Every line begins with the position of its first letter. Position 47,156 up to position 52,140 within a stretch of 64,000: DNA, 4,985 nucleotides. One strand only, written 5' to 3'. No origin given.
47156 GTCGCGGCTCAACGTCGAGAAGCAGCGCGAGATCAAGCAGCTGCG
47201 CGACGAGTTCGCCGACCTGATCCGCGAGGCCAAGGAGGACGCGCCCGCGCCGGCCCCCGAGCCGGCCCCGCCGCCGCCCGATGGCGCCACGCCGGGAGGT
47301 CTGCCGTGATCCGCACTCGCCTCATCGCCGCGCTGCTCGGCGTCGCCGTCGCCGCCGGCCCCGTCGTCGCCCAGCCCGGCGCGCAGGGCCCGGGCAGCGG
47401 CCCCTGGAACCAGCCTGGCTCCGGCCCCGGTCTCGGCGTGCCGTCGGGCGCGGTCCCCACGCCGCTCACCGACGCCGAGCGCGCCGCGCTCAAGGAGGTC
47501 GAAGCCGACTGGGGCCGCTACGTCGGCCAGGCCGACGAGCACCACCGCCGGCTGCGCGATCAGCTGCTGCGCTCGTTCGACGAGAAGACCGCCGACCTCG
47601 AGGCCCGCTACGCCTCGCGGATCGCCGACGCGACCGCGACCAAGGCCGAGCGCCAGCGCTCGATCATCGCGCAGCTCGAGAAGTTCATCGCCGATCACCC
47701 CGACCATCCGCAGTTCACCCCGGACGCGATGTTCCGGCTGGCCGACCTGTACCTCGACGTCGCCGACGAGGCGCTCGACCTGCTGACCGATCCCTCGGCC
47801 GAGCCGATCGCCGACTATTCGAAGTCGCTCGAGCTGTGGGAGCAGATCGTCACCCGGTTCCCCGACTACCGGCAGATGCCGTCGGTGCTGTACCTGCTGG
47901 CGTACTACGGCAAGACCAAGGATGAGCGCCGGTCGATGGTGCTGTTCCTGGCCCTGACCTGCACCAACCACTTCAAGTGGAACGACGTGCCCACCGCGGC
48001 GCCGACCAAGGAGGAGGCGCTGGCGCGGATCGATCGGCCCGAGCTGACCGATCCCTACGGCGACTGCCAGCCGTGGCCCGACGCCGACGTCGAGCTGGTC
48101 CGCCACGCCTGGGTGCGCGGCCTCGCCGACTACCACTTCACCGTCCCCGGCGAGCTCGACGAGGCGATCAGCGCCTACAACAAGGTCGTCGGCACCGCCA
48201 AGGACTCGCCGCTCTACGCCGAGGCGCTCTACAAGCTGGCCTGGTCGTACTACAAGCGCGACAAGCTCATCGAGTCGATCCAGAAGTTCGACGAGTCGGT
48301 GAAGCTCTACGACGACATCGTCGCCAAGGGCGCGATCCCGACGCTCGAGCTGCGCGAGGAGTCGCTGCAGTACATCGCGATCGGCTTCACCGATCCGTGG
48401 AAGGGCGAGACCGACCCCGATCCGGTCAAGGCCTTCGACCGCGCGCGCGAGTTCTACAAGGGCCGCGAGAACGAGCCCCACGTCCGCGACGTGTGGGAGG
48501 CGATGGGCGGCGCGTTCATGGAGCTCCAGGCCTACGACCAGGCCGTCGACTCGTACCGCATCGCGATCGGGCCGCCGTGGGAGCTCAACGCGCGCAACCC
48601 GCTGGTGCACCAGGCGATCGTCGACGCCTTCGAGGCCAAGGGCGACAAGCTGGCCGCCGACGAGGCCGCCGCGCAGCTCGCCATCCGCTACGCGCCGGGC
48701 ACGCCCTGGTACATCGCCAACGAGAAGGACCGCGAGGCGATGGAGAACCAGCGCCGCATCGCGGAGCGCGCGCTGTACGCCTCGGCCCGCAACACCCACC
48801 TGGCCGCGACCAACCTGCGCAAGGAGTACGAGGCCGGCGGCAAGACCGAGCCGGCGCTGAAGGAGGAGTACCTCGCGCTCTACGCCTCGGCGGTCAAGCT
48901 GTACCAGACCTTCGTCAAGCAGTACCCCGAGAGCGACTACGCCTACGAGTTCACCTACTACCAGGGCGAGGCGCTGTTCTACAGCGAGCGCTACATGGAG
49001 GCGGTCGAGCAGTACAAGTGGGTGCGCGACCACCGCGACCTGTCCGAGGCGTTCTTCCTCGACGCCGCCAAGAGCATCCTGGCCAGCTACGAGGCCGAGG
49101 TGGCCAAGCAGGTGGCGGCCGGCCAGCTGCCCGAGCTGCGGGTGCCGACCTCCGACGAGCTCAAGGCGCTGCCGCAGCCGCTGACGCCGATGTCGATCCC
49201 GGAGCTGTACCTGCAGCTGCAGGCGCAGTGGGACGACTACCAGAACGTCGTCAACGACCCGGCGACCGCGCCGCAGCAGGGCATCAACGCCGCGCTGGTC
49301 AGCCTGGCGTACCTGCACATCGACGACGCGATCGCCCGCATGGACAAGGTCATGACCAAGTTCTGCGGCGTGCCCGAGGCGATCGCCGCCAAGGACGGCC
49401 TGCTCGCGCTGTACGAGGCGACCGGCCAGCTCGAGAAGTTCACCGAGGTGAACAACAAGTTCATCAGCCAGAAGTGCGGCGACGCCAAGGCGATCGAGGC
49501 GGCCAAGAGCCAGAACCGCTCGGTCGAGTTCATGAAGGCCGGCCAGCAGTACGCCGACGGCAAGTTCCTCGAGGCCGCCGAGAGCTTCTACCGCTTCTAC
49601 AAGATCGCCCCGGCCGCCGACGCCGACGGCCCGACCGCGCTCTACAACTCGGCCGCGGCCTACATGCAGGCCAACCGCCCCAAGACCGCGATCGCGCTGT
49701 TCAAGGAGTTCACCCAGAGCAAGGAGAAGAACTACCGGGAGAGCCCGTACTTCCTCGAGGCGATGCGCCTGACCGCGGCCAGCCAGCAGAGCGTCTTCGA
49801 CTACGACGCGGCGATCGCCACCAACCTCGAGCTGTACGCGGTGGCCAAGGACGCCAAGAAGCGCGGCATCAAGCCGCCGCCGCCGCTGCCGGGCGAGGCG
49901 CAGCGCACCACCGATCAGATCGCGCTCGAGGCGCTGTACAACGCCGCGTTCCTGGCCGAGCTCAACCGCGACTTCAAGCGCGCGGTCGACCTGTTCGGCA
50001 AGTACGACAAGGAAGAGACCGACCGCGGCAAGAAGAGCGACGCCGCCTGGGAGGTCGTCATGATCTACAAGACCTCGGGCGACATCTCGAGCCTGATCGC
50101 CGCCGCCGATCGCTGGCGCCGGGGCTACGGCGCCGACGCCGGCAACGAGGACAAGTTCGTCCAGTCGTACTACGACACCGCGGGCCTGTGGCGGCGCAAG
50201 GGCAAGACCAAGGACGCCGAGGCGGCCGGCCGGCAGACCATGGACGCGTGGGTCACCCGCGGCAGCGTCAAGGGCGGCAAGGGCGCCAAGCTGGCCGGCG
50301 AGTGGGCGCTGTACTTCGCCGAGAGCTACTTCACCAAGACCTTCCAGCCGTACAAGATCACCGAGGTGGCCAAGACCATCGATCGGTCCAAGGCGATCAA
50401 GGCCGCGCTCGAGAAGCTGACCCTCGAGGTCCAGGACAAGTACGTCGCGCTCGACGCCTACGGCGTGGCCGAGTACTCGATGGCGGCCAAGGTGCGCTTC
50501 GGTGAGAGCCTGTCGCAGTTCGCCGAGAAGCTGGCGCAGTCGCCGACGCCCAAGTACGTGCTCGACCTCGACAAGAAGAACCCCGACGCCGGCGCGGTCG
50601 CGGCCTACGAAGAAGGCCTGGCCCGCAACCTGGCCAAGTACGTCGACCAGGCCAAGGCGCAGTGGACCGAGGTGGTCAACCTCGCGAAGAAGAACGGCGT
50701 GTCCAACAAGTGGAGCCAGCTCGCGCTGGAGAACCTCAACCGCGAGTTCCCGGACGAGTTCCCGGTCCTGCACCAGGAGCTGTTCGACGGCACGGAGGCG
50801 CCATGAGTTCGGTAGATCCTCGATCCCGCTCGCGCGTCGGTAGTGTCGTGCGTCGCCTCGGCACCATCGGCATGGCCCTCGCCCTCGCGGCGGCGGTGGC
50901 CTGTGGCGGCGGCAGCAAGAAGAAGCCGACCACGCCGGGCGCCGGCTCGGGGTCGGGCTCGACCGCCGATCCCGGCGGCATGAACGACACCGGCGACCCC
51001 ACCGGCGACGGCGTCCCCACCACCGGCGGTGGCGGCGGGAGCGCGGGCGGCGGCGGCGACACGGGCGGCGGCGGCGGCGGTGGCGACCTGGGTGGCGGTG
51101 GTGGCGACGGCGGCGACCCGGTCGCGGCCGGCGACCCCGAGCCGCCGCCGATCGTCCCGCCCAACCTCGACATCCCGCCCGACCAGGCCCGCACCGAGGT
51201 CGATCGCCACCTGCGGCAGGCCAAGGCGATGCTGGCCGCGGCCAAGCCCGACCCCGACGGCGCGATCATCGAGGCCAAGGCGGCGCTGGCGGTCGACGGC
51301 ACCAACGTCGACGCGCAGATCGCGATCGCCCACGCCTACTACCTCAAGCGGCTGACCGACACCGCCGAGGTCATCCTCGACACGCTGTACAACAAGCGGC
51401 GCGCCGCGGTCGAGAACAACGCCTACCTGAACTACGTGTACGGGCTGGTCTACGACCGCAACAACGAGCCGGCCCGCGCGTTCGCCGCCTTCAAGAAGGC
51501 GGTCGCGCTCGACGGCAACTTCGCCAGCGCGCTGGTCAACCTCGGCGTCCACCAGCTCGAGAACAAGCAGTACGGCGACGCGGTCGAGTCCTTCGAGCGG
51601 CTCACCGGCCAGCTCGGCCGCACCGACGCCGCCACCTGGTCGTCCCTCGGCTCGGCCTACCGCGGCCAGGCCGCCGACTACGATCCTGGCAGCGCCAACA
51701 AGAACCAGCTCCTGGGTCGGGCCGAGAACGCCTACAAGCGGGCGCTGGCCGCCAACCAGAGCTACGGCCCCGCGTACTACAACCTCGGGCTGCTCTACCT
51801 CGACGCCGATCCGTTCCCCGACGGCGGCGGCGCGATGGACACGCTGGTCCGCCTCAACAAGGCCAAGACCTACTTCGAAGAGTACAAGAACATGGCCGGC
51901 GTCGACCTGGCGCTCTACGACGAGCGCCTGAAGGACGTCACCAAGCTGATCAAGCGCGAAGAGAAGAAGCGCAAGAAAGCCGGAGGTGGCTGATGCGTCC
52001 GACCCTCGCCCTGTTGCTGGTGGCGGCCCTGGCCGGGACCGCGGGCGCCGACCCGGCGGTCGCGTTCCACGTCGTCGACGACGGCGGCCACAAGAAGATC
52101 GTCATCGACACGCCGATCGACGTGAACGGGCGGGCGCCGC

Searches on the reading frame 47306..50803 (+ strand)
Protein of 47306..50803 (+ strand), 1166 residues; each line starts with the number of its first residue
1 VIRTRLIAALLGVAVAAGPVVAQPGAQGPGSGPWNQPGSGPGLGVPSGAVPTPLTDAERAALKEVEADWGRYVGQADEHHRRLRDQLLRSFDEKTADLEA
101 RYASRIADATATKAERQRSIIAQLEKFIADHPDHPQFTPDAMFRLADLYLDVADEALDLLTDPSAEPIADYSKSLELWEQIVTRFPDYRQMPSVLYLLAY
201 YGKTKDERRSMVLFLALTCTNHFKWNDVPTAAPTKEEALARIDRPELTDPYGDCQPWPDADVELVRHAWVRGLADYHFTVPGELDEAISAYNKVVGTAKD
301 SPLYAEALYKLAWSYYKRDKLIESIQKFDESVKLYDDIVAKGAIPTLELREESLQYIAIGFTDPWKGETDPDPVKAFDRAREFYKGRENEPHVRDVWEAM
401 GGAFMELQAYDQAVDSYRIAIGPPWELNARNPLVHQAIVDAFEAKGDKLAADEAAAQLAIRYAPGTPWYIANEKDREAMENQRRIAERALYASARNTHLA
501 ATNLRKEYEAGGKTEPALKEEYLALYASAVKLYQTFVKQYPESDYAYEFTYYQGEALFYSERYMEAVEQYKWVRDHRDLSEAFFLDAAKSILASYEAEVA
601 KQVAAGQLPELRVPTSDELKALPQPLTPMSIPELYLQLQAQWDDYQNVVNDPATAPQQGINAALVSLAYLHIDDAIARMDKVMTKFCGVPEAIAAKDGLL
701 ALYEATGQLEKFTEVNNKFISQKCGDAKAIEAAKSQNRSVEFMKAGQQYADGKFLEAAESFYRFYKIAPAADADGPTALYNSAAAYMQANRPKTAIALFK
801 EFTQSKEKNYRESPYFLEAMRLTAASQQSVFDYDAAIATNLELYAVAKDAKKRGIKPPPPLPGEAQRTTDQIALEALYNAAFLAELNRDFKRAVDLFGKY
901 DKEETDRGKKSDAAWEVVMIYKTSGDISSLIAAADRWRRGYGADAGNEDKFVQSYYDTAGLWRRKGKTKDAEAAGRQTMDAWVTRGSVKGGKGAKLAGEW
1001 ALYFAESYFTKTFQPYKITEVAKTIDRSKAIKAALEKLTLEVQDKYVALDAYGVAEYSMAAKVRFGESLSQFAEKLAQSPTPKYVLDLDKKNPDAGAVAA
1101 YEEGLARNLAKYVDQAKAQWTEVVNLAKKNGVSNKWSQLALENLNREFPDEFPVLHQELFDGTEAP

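Call 11: search_protein_families(library=pfam, proteins=[window:47306-50803:+], max_evalue=0.01)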
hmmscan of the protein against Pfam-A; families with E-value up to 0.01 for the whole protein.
window:47306-50803:+ (1166 aa): 8 families
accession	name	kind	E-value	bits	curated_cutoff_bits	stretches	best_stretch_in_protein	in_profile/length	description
PF13174.12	TPR_6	-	1.8e-09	38.1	26.3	0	306-336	1-31/33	Tetratricopeptide repeat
PF00515.34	TPR_1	-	1.2e-07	31.6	27.8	0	777-801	2-26/34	Tetratricopeptide repeat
PF07719.23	TPR_2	-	7.1e-05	23.1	27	1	305-336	1-32/34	Tetratricopeptide repeat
PF13432.12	TPR_16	-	0.00083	20.2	32.7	0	282-335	11-61/65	Tetratricopeptide repeat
PF13414.12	TPR_11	-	0.0039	17.3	26.8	0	282-317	8-40/42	TPR repeat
PF13176.12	TPR_7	-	0.0056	17.1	27.9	0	397-419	2-24/36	Tetratricopeptide repeat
PF13424.12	TPR_12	-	0.0063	17.1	30.1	1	282-336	17-76/77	Tetratricopeptide repeat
PF14559.12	TPR_19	-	0.0064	17.2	25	0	750-801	3-50/68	Tetratricopeptide repeat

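Call 30: search_protein_families(library=ncbifam, proteins=[window:47306-50803:+], max_evalue=0.01)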
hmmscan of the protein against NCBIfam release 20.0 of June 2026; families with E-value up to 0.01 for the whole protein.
window:47306-50803:+ (1166 aa): 4 families
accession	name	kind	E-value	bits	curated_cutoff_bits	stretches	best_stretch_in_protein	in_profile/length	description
TIGR02795.1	tol_pal_ybgF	equivalog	1.9e-11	44.6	90.1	1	526-574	18-66/119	tol-pal system protein YbgF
TIGR03302.1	OM_YfiO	subfamily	2.9e-06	26.9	81.4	0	282-335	47-100/239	outer membrane protein assembly factor BamD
TIGR02552.1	LcrH_SycD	equivalog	0.0049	16.6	104.8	0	391-463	49-116/136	SycD/LcrH family type III secretion system chaperone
NF047507.1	TPR_BatC_Lepto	exception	0.0099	15.4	175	0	274-338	67-129/214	TPR repeat-containing protein BatC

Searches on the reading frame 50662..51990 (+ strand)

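Call 11: search_protein_families(library=pfam, proteins=[window:50662-51990:+], max_evalue=0.01)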
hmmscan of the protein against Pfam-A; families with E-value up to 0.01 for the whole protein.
window:50662-51990:+ (443 aa): 11 families
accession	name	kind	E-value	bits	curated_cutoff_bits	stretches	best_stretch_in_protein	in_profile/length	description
PF14559.12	TPR_19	-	7.2e-10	39.5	25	1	268-318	5-55/68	Tetratricopeptide repeat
PF13431.12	TPR_17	-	2.7e-09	37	24.4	1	276-308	1-33/34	Tetratricopeptide repeat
PF13432.12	TPR_16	-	2.8e-07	31.3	32.7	1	261-315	4-58/65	Tetratricopeptide repeat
PF00515.34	TPR_1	-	5.3e-07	29.6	27.8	0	288-313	1-26/34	Tetratricopeptide repeat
PF13414.12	TPR_11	-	5.6e-06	26.4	26.8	0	356-380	15-39/42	TPR repeat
PF13428.12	TPR_14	-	1e-05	26.2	23.5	0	258-295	5-42/44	Tetratricopeptide repeat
PF13181.12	TPR_8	-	5e-05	23.6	25.7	0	256-286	3-33/34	Tetratricopeptide repeat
PF12895.13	ANAPC3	-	0.00023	21.8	27.2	1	230-313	3-81/82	Anaphase-promoting complex, cyclosome, subunit 3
PF07719.23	TPR_2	-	0.00069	20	27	0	255-286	2-33/34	Tetratricopeptide repeat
PF20308.4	TPR-S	-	0.0048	17.9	27.6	1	276-374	21-94/102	Tetratricopeptide Repeats-Sensor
PF25063.1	ARM_TT21_C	-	0.0065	16.8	35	0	182-313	21-154/209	Tetratricopeptide repeat protein 21 C-terminal ARM domain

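Call 30: search_protein_families(library=ncbifam, proteins=[window:50662-51990:+], max_evalue=0.01)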
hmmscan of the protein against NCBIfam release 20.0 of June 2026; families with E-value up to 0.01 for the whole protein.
window:50662-51990:+ (443 aa): 11 families
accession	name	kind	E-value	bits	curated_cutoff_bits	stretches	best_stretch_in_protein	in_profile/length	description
TIGR02917.1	PEP_TPR_lipo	equivalog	2.4e-09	35.7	312.2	2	179-229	21-69/899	XrtA/PEP-CTERM system TPR-repeat protein PrsT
NF033758.1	gliding_GltE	equivalog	1.9e-08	33.7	225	1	188-341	160-307/411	adventurous gliding motility TPR repeat lipoprotein GltE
NF040959.1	MamA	equivalog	3e-07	30.1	200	1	177-313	68-198/204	magnetosome protein MamA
NF008391.2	PRK11189.1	equivalog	2.2e-05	24.1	250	1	240-312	51-123/297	lipoprotein NlpI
NF033762.1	social_mot_Tgl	equivalog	0.00017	21.1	225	1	254-380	69-181/252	social motility TPR repeat lipoprotein Tgl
TIGR02521.1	type_IV_pilW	equivalog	0.00025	20.7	154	1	254-382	65-182/234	type IV pilus biogenesis/stability protein PilW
NF002725.1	PRK02603.1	equivalog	0.0004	20.4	143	1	252-297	70-115/173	photosystem I assembly protein Ycf3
NF052415.1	T3SS_chap_SctY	equivalog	0.0079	16.7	70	0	260-335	12-89/106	type III secretion apparatus assembly chaperone SctY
NF052230.1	T9SS_PorE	exception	0.0086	14.4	600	0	217-323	19-126/648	PorE family type IX secretion system protein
NF045602.2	BstC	equivalog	0.0088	15.6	350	0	349-403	132-189/250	sterol transporter outer membrane protein BstC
NF058595.1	invert_tail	domain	0.0091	16.3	37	1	56-97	47-89/113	lipo-invert putative C-terminal anchoring domain-containing protein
